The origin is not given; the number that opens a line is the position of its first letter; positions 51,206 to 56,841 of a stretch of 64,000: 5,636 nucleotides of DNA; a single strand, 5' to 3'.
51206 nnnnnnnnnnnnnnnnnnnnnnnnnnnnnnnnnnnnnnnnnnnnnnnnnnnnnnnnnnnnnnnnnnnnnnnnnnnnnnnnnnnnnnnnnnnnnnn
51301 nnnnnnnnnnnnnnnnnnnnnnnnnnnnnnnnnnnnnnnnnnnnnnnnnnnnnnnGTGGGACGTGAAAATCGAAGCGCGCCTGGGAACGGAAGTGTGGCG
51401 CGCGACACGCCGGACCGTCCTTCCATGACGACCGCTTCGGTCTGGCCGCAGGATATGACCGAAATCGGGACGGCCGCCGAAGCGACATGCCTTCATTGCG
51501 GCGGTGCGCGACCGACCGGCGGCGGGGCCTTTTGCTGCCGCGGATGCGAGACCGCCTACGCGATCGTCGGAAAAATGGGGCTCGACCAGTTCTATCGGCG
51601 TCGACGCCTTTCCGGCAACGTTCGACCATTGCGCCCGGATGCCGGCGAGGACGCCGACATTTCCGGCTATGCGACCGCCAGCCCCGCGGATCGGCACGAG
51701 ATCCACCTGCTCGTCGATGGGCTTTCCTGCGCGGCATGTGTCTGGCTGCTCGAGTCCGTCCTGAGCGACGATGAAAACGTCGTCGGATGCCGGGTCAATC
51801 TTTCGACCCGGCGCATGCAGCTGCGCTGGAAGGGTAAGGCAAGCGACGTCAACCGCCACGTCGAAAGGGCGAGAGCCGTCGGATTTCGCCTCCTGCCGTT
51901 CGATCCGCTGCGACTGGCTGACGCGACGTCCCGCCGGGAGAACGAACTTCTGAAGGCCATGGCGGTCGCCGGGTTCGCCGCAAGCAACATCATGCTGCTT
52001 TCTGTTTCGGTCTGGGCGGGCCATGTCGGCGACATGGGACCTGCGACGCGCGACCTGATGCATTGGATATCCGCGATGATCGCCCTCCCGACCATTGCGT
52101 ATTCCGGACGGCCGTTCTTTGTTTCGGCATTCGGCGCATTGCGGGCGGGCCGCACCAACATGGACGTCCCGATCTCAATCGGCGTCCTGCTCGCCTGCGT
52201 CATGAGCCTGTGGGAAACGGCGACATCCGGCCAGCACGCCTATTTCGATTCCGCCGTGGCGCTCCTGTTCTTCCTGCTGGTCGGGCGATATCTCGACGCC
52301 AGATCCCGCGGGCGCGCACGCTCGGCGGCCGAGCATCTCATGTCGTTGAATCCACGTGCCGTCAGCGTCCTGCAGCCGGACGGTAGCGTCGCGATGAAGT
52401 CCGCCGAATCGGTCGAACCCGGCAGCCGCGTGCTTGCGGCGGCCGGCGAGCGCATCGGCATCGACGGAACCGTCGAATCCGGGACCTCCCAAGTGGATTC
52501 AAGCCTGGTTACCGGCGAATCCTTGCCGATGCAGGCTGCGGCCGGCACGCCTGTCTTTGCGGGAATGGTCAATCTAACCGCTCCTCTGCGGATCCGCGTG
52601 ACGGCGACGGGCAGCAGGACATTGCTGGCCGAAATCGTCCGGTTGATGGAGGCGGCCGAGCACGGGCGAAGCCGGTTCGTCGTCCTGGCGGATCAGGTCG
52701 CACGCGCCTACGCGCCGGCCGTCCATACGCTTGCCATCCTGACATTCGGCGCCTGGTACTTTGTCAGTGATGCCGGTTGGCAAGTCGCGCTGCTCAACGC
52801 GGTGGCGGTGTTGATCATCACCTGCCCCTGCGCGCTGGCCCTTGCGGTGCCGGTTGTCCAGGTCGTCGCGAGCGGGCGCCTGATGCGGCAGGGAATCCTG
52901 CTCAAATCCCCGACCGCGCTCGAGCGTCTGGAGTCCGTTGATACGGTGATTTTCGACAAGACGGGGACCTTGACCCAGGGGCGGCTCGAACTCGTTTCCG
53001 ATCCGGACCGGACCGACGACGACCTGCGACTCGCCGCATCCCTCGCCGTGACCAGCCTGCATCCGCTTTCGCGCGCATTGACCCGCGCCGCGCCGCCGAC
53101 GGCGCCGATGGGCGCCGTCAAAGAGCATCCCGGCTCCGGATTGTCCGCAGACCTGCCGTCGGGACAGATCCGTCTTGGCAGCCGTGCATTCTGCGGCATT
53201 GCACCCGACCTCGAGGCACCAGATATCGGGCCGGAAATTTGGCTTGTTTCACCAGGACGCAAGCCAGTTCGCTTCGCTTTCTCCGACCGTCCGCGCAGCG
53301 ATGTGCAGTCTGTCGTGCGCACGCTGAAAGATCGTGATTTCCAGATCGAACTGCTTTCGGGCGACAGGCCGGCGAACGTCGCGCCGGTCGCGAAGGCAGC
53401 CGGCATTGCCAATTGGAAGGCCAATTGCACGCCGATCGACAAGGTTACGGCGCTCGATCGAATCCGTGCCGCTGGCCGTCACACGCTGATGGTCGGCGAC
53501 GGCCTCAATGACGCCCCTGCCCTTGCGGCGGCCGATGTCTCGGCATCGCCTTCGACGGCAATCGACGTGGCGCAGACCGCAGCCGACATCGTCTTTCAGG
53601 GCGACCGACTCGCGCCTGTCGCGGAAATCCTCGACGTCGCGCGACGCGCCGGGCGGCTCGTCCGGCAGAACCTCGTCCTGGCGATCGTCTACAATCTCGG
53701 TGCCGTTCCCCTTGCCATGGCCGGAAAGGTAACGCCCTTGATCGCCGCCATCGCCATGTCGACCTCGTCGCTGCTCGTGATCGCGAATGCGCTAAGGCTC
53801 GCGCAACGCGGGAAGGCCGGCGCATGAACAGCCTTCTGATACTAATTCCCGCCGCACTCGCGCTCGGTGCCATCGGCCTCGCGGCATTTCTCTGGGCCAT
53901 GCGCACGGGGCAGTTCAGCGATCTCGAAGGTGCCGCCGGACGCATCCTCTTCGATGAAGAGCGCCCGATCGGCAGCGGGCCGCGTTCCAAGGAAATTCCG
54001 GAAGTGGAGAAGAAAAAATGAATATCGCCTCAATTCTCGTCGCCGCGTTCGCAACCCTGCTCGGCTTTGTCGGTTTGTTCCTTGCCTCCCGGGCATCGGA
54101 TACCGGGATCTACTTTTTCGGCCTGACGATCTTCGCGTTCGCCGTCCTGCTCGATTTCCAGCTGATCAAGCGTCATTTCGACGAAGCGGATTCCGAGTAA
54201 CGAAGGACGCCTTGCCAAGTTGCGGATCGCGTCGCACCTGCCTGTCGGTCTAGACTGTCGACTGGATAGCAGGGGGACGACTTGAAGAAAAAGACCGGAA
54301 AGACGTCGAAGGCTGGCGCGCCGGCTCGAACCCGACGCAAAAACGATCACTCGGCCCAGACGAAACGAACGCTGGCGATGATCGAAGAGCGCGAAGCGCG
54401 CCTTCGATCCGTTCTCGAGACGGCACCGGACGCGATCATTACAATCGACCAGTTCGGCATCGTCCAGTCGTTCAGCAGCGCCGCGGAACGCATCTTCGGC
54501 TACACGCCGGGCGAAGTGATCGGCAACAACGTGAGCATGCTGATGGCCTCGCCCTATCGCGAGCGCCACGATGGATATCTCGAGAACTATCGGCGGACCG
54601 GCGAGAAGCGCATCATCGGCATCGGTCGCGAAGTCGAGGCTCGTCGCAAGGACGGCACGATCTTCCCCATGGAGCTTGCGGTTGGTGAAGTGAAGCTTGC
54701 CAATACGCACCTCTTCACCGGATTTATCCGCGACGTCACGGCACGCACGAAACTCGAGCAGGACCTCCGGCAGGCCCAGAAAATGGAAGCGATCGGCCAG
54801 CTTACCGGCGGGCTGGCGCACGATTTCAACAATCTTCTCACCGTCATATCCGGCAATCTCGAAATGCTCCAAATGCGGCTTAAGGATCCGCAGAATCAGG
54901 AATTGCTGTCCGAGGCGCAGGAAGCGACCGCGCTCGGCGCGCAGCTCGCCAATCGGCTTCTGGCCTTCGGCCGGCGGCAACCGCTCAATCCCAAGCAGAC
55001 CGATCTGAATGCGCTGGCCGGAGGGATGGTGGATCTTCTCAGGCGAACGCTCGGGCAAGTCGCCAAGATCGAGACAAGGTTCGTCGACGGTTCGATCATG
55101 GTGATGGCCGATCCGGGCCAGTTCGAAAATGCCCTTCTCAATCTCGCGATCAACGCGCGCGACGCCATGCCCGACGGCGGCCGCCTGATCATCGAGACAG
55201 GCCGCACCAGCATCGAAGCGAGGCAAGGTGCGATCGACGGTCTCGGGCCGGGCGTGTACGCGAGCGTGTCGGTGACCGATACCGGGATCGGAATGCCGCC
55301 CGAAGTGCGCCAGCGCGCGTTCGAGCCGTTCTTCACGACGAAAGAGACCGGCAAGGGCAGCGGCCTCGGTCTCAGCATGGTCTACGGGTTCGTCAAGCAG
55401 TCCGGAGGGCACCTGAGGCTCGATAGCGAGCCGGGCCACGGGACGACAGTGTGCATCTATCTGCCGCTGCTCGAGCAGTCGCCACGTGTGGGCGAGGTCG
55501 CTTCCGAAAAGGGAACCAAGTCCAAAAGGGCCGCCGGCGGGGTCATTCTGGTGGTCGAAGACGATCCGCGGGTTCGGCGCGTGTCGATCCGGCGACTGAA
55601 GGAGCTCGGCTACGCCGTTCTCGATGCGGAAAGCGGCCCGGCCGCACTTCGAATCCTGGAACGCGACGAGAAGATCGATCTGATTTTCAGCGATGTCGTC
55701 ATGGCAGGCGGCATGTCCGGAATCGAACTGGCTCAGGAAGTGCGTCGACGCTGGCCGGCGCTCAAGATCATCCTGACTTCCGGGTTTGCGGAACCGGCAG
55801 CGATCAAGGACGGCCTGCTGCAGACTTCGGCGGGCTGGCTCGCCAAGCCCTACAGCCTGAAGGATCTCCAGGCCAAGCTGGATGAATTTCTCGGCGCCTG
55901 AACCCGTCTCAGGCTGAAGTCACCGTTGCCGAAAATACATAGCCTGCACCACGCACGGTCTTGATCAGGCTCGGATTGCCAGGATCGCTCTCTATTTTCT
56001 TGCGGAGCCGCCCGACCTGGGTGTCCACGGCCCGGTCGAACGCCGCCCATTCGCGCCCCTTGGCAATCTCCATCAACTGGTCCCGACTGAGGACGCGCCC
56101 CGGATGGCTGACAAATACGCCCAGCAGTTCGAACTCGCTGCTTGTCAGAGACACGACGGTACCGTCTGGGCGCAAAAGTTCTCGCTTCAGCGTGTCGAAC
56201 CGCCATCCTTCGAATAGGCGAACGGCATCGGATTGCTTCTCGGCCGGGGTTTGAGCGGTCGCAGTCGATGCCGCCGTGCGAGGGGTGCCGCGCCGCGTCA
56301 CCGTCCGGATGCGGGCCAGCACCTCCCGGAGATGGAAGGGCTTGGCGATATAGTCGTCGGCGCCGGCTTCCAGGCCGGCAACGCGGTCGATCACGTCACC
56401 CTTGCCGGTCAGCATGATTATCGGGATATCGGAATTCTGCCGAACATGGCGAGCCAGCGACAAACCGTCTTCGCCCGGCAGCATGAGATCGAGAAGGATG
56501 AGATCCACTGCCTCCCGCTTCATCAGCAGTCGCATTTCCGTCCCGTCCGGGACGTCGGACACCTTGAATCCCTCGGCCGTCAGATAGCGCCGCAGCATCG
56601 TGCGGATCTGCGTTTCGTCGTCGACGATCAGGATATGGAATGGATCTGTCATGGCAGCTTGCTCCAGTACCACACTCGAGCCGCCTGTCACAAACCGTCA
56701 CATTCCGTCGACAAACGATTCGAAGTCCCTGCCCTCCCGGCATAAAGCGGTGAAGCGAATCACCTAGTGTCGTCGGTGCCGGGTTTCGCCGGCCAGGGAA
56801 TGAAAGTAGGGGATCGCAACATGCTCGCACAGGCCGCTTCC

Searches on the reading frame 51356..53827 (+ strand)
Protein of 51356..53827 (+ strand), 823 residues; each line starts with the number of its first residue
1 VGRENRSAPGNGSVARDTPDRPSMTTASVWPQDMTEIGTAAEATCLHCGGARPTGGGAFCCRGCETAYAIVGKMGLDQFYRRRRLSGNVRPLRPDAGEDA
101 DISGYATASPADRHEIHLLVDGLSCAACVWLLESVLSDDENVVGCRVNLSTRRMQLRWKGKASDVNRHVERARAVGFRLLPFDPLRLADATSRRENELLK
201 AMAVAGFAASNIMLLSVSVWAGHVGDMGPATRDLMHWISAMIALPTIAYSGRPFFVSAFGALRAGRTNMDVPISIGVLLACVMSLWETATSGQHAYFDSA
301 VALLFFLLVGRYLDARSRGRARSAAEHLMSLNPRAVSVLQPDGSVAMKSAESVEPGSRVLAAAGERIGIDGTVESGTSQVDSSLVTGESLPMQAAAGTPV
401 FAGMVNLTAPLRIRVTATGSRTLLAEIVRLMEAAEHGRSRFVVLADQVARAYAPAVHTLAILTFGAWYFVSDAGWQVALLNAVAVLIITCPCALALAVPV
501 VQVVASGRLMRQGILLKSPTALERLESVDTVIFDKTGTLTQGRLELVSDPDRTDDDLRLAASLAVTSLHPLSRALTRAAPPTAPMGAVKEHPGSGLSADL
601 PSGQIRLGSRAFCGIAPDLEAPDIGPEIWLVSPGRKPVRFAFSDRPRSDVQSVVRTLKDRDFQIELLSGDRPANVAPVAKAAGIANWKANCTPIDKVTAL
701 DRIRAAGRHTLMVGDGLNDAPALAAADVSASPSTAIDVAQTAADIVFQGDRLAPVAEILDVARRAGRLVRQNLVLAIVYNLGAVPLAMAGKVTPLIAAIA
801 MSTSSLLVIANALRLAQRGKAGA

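Call 67: search_protein_families(library=pfam, proteins=[window:51356-53827:+], max_evalue=0.00001)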
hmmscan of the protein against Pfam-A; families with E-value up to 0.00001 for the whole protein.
window:51356-53827:+ (823 aa): 2 families
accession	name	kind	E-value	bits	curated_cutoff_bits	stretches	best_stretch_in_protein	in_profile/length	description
PF00122.25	E1-E2_ATPase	-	1.5e-45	155.4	28.1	1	331-512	2-181/181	E1-E2 ATPase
PF00702.32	Hydrolase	-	7.3e-24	85.7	26.4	1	528-727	1-191/191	haloacid dehalogenase-like hydrolase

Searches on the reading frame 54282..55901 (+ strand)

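Call 67: search_protein_families(library=pfam, proteins=[window:54282-55901:+], max_evalue=0.00001)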
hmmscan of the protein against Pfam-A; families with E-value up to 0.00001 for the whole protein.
window:54282-55901:+ (539 aa): 6 families
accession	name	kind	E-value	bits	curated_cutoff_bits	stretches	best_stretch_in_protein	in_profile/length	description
PF02518.31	HATPase_c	-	7.8e-22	78.3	26.4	1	277-396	2-109/111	Histidine kinase-, DNA gyrase B-, and HSP90-like ATPase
PF00072.30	Response_reg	-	1e-18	67.9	30.2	1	422-533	1-110/111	Response regulator receiver domain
PF00989.32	PAS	-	9.9e-17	61.4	22.6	1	40-152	2-113/113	PAS fold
PF13426.13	PAS_9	-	4.1e-13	49.9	27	1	49-154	1-103/103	PAS domain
PF00512.31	HisKA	-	1.8e-09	37.9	26.9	1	172-233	3-64/66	His Kinase A (phospho-acceptor) domain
PF13188.13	PAS_8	-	1.1e-06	28.7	21.8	1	39-85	1-48/65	PAS domain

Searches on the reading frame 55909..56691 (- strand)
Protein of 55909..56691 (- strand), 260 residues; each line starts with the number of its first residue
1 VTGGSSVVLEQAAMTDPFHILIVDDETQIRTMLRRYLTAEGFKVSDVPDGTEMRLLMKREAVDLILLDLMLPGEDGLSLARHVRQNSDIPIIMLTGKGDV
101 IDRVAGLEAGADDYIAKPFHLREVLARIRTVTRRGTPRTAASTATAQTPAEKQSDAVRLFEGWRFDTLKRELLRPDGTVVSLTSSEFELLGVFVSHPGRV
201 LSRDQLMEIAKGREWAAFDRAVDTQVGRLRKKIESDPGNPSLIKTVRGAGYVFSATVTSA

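Call 67: search_protein_families(library=pfam, proteins=[window:55909-56691:-], max_evalue=0.00001)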
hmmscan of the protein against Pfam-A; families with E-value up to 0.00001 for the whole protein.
window:55909-56691:- (260 aa): 2 families
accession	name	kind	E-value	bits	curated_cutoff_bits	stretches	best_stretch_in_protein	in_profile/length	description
PF00072.30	Response_reg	-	3.3e-30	104.9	30.2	1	20-129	1-111/111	Response regulator receiver domain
PF00486.34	Trans_reg_C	-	1.2e-24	86.6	26.2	1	178-253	2-77/77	Transcriptional regulatory protein, C terminal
